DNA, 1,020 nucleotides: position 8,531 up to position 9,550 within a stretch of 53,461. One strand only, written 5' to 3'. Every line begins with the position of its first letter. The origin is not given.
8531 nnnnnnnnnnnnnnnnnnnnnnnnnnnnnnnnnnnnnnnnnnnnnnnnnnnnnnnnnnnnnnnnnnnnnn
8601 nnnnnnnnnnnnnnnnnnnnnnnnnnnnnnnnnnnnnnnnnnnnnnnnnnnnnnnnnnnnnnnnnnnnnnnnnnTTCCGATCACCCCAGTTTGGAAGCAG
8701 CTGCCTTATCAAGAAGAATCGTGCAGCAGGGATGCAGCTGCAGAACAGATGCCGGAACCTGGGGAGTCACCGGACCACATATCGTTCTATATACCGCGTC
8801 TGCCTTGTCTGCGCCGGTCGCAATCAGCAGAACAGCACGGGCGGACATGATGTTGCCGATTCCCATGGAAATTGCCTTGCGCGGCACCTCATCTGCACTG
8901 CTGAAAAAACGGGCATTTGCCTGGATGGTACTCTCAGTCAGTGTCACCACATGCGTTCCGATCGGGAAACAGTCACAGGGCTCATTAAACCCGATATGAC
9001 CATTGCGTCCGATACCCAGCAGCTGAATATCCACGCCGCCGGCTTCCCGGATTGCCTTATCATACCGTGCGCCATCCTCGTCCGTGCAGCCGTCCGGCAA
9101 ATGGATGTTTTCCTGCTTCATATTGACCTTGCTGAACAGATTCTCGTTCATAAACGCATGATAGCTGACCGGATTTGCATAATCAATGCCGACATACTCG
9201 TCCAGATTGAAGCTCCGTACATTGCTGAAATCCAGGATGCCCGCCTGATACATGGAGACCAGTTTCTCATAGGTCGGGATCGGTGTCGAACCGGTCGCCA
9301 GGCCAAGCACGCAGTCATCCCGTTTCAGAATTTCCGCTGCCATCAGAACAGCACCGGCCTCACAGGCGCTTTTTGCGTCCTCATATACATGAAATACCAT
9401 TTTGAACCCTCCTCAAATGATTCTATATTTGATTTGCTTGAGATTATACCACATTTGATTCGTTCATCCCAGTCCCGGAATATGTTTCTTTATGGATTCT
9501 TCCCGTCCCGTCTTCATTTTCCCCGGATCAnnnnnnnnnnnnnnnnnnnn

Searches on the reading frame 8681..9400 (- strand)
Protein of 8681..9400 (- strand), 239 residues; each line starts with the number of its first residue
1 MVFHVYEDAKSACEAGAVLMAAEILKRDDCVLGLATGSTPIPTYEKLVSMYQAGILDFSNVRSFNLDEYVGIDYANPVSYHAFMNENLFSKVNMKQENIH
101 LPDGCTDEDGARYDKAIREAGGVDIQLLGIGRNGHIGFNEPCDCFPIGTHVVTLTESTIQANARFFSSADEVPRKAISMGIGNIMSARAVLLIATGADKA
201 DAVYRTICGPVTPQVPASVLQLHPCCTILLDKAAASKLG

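Call 3: search_protein_families(library=pfam, proteins=[window:8681-9400:-], max_evalue=0.1)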
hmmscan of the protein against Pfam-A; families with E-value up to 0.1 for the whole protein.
window:8681-9400:- (239 aa): 1 family
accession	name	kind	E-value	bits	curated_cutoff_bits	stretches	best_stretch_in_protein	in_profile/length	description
PF01182.26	Glucosamine_iso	-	2.5e-22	80.3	27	1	10-221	8-217/225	Glucosamine-6-phosphate isomerases/6-phosphogluconolactonase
